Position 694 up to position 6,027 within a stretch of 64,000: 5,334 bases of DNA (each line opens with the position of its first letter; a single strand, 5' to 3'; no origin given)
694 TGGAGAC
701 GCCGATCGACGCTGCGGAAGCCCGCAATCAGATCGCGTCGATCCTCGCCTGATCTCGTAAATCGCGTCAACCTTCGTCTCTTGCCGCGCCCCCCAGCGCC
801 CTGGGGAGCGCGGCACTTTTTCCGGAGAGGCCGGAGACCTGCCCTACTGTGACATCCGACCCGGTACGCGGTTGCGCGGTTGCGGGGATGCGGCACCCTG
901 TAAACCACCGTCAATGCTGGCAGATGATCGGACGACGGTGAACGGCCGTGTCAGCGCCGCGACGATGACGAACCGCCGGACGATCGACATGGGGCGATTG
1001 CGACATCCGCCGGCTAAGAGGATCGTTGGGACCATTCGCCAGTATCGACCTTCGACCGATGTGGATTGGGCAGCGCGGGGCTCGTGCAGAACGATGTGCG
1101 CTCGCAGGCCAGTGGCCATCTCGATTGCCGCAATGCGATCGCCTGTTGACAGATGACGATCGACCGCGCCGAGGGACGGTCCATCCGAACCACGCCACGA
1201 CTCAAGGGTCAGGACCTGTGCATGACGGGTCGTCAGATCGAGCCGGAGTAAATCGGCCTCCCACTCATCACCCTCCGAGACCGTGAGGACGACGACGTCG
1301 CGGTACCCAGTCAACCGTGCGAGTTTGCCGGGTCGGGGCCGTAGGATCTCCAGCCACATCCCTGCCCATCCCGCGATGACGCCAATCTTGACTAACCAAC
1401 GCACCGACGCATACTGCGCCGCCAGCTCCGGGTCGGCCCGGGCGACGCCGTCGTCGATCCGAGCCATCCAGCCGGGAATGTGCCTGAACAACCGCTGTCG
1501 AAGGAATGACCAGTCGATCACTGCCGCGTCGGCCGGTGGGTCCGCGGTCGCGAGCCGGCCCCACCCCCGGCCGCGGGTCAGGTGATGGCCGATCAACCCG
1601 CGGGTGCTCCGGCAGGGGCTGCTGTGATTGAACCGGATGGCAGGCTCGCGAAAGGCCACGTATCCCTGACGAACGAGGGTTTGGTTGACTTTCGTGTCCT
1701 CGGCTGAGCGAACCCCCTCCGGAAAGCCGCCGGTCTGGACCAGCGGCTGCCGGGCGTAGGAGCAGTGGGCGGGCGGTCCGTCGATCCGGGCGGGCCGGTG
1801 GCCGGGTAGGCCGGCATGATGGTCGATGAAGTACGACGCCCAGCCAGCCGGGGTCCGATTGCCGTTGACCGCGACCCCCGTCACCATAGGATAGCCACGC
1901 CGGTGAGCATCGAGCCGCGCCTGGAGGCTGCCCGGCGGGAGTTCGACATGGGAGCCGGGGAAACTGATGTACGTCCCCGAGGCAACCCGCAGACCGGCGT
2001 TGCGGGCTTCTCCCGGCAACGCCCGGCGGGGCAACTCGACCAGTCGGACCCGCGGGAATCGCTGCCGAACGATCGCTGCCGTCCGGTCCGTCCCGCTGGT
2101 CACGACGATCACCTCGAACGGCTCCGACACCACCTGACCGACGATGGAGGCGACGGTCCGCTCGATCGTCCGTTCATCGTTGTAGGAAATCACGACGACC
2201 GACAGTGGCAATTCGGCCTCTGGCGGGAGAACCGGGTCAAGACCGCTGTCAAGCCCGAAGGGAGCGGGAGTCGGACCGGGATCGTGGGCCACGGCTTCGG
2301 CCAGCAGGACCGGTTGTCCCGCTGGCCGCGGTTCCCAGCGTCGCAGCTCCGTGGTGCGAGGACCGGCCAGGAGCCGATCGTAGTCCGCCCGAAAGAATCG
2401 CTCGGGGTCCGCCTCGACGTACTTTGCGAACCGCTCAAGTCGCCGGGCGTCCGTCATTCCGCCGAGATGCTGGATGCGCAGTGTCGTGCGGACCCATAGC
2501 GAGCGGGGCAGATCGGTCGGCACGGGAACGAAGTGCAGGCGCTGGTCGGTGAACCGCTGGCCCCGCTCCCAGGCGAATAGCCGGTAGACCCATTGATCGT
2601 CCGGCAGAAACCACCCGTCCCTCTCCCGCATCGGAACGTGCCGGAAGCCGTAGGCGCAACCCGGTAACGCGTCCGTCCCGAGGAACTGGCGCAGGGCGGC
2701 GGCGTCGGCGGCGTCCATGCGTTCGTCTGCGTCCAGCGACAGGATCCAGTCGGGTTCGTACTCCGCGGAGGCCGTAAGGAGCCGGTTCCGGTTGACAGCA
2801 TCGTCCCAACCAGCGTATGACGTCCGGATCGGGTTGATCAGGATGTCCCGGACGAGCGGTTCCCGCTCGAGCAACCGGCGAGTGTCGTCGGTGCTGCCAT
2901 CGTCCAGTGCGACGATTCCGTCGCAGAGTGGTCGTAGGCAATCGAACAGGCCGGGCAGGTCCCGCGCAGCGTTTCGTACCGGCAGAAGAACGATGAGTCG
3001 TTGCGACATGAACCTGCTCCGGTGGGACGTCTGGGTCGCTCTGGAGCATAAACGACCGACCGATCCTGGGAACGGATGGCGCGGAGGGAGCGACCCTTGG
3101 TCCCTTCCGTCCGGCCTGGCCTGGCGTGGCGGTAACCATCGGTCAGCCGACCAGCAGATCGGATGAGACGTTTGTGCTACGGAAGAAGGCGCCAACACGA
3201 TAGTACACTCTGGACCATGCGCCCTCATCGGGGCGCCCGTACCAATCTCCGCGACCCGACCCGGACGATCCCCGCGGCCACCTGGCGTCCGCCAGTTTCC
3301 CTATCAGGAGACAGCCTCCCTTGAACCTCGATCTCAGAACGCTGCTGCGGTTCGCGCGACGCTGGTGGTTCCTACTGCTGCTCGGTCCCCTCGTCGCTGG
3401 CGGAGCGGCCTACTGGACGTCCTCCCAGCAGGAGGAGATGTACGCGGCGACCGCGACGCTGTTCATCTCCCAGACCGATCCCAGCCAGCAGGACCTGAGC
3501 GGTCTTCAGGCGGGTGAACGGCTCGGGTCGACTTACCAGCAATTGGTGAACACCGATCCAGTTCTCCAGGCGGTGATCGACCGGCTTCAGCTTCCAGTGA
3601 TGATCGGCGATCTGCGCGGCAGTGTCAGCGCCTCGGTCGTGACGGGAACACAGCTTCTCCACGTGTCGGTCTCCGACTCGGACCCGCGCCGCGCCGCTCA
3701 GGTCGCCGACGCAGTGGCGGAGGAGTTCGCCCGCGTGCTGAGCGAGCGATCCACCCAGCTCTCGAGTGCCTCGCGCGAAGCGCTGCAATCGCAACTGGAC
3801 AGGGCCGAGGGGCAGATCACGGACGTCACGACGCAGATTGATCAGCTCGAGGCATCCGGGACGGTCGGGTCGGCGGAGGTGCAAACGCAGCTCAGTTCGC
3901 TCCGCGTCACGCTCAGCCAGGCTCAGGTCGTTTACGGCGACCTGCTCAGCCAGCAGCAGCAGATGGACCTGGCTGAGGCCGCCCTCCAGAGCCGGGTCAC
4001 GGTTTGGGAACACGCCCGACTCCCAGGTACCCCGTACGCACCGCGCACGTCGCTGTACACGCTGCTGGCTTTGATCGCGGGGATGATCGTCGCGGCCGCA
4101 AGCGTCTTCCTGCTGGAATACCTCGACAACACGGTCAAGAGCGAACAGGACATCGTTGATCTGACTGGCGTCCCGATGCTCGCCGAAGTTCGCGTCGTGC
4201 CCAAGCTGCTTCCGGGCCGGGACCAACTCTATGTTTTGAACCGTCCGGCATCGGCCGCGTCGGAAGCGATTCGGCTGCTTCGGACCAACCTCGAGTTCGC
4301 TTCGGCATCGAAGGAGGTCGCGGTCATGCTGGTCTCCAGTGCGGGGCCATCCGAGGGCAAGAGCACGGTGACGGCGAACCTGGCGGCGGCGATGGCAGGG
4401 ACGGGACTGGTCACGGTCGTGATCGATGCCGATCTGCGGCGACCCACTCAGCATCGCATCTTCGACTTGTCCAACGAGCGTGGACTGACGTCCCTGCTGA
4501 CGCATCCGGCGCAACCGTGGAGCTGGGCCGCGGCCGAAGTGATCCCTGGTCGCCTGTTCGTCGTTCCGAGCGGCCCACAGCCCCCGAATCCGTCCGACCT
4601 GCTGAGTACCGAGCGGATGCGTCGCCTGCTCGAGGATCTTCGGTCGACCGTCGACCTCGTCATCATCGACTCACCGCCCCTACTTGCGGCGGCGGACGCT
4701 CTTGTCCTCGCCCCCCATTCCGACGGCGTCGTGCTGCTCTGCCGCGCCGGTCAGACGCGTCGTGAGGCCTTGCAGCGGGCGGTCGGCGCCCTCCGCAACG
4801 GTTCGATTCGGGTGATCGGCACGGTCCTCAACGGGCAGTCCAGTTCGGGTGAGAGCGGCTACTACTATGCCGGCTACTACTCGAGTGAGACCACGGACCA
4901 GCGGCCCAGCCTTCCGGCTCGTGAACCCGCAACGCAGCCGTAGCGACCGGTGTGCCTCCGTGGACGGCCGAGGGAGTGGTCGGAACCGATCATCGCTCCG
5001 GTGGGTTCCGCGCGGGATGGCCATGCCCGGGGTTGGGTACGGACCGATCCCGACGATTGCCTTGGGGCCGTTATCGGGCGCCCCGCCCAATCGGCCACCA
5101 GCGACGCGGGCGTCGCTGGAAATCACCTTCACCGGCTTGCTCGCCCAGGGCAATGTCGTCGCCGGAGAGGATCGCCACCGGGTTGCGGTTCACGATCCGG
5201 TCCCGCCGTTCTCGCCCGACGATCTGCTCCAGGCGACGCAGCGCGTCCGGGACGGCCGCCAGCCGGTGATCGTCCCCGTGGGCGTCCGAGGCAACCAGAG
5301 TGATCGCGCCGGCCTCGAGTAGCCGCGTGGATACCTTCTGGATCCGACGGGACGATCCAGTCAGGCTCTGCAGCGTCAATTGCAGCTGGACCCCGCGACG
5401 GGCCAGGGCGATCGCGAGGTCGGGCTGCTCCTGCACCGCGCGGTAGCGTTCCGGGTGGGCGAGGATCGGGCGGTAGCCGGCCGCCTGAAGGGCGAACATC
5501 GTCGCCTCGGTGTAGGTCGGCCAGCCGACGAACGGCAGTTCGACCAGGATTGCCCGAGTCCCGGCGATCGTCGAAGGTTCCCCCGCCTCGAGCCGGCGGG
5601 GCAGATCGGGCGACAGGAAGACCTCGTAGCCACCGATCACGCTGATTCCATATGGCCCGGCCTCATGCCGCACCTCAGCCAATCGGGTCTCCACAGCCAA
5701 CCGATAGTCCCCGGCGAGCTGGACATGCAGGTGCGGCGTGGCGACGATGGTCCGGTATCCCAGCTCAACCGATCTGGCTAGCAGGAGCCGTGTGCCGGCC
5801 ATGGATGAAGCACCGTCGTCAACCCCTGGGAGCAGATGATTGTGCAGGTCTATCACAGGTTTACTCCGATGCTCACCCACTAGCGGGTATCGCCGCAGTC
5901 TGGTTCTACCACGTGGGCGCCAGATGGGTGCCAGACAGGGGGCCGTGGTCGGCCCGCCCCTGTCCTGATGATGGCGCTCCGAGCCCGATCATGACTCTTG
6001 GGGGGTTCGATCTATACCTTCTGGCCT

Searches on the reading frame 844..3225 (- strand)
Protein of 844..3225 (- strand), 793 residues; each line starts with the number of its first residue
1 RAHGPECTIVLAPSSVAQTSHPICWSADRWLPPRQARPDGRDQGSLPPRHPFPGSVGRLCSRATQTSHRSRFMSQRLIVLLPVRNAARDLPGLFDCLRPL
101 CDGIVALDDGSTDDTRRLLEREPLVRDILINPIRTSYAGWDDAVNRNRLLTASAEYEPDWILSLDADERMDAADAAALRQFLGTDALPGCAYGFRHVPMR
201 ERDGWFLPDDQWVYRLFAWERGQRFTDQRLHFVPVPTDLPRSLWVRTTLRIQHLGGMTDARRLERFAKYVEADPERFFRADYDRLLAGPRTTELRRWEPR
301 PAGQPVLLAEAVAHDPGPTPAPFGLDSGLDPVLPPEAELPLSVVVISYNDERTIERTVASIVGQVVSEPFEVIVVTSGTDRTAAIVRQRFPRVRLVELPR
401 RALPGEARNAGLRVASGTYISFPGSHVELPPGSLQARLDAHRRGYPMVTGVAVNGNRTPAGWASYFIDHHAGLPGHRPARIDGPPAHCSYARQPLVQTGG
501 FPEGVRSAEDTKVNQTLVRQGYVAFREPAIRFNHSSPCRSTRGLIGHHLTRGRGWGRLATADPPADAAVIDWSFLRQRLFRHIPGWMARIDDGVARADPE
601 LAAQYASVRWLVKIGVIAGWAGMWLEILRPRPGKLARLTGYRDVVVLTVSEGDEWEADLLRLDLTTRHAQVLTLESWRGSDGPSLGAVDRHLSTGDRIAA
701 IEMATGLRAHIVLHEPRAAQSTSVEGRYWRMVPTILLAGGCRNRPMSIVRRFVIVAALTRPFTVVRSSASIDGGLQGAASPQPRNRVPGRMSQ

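Call 22: search_protein_families(library=pfam, proteins=[window:844-3225:-], max_evalue=0.001)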
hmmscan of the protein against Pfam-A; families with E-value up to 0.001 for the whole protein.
window:844-3225:- (793 aa): 3 families
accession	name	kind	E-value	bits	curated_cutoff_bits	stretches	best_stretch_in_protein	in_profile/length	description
PF00535.33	Glycos_transf_2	-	2.9e-26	92.9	23.3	1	342-463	1-128/168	Glycosyl transferase family 2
PF13704.12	Glyco_tranf_2_4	-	6.1e-08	33.5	27.5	1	85-181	2-97/98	Glycosyl transferase family 2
PF13641.12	Glyco_tranf_2_3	-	0.00028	21.4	27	1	341-405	3-70/230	Glycosyltransferase like family 2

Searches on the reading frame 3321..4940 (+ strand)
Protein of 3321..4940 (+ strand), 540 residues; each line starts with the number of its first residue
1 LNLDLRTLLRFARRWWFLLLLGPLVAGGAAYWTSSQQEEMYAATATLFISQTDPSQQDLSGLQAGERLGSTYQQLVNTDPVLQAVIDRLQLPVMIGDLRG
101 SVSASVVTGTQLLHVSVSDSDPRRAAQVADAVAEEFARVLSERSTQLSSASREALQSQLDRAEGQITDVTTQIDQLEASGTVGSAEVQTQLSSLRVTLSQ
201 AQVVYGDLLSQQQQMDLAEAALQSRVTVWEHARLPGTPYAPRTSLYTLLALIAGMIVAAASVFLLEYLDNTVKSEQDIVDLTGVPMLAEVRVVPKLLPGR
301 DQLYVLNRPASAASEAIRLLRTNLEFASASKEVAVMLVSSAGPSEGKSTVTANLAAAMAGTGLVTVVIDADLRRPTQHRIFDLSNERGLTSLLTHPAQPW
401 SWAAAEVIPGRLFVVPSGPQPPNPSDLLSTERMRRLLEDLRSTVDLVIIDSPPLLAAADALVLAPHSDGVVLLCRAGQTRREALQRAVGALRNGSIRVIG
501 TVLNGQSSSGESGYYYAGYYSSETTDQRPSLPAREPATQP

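Call 22: search_protein_families(library=pfam, proteins=[window:3321-4940:+], max_evalue=0.001)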
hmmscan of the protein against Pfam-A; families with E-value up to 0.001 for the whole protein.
window:3321-4940:+ (540 aa): 6 families
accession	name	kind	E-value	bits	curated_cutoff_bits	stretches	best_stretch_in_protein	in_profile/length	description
PF10609.15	ParA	-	3.5e-09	36.9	27.1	1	335-504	5-173/246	NUBPL iron-transfer P-loop NTPase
PF13807.11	GNVR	-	2.2e-07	31.1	27.7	1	198-264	13-79/82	G-rich domain on putative tyrosine kinase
PF01656.29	CbiA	-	2.9e-06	27.7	25.4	1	345-444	10-69/125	CobQ/CobB/MinD/ParA nucleotide binding domain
PF13614.12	AAA_31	-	6.7e-06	26.6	27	1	346-464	14-138/177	AAA domain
PF09140.17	MipZ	-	0.00019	21.2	20.7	0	344-452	11-108/262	ATPase MipZ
PF02706.20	Wzz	-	0.0007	20.3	25.5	1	2-88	2-90/91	Chain length determinant protein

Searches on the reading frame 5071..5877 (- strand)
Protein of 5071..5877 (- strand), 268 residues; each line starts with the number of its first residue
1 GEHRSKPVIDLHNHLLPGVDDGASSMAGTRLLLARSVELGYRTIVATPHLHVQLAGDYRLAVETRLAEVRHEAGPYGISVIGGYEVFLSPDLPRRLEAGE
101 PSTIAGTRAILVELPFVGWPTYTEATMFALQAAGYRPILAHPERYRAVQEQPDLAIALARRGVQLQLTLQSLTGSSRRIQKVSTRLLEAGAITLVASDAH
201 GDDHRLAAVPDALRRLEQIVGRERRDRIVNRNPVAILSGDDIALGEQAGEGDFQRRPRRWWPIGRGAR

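Call 22: search_protein_families(library=pfam, proteins=[window:5071-5877:-], max_evalue=0.001)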
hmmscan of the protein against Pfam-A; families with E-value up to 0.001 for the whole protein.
window:5071-5877:- (268 aa): 1 family
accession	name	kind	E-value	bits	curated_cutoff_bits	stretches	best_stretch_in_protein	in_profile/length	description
PF19567.5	CpsB_CapC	-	4.9e-46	157.5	27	1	8-237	1-233/234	Capsular polysaccharide synthesis, CpsB/CapC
